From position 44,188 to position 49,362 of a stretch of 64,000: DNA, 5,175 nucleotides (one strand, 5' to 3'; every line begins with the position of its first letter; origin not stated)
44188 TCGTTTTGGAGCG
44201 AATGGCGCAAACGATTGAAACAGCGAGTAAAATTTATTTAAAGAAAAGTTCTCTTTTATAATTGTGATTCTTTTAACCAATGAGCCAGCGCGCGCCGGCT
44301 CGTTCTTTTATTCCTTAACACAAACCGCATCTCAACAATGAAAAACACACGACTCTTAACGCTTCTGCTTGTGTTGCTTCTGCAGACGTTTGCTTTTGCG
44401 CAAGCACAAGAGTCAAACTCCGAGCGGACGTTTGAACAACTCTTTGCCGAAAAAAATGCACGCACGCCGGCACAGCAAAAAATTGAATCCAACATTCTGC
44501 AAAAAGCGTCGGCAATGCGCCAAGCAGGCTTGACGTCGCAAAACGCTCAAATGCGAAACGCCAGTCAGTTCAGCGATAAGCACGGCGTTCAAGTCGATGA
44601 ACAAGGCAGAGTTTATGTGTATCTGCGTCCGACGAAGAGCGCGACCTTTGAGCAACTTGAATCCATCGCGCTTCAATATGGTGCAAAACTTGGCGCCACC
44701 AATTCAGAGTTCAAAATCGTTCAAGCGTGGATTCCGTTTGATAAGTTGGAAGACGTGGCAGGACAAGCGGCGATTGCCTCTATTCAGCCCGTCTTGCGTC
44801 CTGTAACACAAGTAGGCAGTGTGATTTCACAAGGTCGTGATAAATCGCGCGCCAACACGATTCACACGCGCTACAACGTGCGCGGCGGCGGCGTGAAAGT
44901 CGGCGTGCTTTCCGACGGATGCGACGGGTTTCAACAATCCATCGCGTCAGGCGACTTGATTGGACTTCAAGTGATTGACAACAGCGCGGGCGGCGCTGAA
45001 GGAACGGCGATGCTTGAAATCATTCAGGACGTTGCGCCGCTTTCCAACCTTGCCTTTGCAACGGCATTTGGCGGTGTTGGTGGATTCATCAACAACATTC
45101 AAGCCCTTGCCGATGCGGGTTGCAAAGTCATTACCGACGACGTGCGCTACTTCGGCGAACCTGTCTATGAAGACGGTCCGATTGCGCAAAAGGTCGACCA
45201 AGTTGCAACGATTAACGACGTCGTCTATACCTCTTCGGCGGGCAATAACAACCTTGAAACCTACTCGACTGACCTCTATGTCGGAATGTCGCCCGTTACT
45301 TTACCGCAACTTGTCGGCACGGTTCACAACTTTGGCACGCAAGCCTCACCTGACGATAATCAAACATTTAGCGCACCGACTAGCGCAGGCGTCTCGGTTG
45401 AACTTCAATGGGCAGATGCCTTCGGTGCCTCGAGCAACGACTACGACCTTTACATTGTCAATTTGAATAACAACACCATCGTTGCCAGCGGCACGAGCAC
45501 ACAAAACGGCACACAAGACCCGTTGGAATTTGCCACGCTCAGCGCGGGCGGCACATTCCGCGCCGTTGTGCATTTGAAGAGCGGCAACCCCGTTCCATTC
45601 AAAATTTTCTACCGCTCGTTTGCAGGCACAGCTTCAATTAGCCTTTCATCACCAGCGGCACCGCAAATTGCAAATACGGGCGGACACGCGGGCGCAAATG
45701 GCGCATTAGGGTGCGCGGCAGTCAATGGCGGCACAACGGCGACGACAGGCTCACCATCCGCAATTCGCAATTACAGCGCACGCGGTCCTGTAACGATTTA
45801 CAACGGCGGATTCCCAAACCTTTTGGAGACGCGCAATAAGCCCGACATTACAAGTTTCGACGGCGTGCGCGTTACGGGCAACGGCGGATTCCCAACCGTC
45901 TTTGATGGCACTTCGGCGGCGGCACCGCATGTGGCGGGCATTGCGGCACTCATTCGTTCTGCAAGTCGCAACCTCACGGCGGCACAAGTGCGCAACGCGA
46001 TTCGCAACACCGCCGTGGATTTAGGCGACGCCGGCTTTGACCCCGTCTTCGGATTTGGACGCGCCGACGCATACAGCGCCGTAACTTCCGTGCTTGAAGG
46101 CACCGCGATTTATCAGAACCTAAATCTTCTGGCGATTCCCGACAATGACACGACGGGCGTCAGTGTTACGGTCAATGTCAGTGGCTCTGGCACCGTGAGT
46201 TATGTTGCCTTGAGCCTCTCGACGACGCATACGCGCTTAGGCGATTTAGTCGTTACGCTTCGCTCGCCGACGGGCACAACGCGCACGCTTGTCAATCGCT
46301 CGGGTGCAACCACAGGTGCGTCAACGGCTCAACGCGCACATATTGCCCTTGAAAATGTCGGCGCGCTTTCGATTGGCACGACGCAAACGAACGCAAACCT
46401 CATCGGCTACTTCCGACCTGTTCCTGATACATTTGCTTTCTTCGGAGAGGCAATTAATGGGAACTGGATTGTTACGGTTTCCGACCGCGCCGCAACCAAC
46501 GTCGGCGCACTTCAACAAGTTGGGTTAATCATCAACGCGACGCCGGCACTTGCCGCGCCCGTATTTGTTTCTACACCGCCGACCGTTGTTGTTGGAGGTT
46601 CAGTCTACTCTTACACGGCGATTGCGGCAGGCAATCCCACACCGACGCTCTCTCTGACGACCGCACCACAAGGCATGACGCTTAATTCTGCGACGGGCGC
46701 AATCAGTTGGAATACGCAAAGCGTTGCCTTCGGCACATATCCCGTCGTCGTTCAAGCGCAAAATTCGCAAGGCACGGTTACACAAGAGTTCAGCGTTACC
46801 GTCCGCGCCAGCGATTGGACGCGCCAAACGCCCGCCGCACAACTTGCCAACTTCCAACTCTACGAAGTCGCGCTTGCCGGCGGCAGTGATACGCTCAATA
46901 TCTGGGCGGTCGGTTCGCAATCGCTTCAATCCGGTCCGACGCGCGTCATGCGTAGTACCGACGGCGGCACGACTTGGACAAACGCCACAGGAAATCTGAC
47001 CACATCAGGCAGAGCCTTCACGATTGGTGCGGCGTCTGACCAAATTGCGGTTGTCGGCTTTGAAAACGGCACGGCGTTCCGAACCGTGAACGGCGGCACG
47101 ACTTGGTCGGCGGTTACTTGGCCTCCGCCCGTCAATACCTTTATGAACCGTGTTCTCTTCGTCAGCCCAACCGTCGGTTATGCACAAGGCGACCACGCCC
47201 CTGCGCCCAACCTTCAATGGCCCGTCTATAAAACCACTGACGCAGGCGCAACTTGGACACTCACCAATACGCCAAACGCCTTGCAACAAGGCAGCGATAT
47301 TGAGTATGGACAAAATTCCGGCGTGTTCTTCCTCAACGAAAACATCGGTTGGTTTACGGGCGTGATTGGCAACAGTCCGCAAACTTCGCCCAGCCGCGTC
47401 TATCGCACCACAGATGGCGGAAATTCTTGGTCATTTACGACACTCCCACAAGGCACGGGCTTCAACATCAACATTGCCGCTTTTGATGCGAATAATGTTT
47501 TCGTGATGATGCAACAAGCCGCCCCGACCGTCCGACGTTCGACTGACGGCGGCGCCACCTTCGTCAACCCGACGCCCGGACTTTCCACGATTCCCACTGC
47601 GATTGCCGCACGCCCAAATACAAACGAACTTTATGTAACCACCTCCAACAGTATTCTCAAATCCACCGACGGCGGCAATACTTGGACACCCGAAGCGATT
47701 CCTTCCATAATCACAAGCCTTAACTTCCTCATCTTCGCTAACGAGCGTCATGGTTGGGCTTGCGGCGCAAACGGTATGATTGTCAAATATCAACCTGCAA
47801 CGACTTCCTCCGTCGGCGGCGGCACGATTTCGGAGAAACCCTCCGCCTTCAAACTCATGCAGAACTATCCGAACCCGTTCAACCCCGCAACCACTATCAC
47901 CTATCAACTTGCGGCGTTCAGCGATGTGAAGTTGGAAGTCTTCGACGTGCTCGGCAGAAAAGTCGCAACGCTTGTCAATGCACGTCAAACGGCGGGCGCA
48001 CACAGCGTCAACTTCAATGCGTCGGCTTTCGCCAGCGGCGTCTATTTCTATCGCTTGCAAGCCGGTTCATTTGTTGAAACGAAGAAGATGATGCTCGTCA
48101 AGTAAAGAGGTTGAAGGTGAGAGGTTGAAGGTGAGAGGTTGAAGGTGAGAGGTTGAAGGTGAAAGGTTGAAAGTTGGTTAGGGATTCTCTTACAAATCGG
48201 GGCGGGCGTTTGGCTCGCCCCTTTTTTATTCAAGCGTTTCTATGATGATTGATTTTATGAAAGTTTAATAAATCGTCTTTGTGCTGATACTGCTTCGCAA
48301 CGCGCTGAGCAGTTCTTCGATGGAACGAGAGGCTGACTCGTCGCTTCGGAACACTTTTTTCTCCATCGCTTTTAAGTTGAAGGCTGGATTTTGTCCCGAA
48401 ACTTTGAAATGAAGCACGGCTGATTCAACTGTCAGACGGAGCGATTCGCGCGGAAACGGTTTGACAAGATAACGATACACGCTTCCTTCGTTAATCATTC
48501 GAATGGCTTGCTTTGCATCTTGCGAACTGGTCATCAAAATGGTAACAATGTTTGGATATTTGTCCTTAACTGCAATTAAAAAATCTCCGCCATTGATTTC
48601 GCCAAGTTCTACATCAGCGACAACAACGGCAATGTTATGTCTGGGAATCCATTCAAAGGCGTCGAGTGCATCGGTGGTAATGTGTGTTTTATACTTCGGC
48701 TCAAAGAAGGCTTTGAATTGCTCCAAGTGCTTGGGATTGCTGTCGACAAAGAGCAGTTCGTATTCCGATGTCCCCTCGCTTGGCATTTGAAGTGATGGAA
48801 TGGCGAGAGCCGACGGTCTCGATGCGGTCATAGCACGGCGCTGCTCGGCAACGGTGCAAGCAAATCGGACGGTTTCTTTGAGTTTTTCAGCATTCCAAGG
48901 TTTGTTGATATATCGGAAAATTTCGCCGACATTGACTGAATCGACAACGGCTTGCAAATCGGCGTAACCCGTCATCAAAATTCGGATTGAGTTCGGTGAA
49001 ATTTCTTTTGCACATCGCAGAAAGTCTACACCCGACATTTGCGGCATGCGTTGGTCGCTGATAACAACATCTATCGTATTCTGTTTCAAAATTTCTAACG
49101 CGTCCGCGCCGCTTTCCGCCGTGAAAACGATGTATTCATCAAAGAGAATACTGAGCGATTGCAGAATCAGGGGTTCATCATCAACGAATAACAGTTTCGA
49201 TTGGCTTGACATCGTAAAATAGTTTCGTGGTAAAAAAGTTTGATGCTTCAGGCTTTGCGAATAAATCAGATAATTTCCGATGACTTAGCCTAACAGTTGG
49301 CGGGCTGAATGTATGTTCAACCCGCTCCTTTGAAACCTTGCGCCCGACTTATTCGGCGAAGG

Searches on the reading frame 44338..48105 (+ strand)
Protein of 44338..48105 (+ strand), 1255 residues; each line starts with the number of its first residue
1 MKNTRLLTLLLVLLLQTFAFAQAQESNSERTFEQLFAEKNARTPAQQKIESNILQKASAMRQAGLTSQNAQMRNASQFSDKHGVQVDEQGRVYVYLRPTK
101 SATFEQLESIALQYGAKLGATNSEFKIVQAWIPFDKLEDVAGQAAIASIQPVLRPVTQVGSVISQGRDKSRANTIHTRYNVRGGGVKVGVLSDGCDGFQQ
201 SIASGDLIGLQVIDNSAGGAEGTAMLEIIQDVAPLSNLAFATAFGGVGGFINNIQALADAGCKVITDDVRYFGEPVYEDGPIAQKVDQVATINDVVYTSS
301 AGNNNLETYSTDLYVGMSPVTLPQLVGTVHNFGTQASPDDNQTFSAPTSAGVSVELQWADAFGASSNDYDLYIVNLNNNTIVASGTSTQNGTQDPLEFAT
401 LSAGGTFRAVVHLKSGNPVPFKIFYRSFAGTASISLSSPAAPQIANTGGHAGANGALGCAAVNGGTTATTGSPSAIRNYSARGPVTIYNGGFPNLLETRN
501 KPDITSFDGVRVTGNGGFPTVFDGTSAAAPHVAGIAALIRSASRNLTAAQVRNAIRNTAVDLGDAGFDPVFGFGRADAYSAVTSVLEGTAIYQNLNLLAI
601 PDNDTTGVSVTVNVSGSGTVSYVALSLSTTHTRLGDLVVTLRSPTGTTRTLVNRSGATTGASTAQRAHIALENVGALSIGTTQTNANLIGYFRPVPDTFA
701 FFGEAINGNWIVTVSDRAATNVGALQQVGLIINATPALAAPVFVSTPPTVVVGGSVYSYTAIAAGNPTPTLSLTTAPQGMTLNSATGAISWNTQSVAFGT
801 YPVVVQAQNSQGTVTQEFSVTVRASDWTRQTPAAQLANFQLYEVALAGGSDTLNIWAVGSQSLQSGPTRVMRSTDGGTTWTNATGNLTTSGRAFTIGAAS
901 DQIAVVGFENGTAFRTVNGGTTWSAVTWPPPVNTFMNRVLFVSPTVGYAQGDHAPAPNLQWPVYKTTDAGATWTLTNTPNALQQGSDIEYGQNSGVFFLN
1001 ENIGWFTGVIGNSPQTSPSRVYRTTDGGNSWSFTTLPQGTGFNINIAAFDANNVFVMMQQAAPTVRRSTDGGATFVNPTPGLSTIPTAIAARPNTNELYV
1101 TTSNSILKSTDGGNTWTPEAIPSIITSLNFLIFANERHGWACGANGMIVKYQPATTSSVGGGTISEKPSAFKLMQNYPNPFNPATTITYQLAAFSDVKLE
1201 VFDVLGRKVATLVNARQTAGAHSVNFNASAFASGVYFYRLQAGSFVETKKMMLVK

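Call 38: search_protein_families(library=pfam, proteins=[window:44338-48105:+], max_evalue=0.00001)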
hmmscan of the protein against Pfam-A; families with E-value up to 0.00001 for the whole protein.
window:44338-48105:+ (1255 aa): 6 families
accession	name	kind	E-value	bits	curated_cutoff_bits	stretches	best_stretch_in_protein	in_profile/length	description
PF00082.27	Peptidase_S8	-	4.2e-15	56.2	21.8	1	274-574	122-288/288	Subtilase family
PF15902.12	Sortilin-Vps10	-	7.2e-13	48.6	33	0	869-975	2-111/446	Sortilin, neurotensin receptor 3,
PF14870.12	PSII_BNR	-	1.2e-12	48.1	27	0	1089-1152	239-303/303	Photosynthesis system II assembly factor YCF48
PF01483.27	P_proprotein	-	3.9e-12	46.5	21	1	622-731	3-85/86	Proprotein convertase P-domain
PF18962.6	Por_Secre_tail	-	1e-11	45.4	27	1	1177-1252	2-74/75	Secretion system C-terminal sorting domain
PF05345.18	He_PIG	-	4.2e-10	40.4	24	1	740-822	1-95/96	Putative Ig domain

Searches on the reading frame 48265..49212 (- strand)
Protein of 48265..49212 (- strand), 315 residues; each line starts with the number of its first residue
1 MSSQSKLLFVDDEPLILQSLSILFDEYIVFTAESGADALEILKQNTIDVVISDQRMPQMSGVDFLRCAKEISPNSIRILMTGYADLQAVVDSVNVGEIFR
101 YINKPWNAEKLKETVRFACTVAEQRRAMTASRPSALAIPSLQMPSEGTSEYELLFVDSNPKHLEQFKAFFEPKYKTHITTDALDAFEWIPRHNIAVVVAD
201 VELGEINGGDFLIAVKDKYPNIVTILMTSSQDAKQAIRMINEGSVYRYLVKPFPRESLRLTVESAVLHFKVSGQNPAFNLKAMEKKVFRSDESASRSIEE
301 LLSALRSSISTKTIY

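Call 38: search_protein_families(library=pfam, proteins=[window:48265-49212:-], max_evalue=0.00001)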
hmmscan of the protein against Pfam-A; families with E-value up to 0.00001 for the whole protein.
window:48265-49212:- (315 aa): 1 family
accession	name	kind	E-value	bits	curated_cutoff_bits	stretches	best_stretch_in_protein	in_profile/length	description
PF00072.30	Response_reg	-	3e-37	127.6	30.2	2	8-115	2-110/111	Response regulator receiver domain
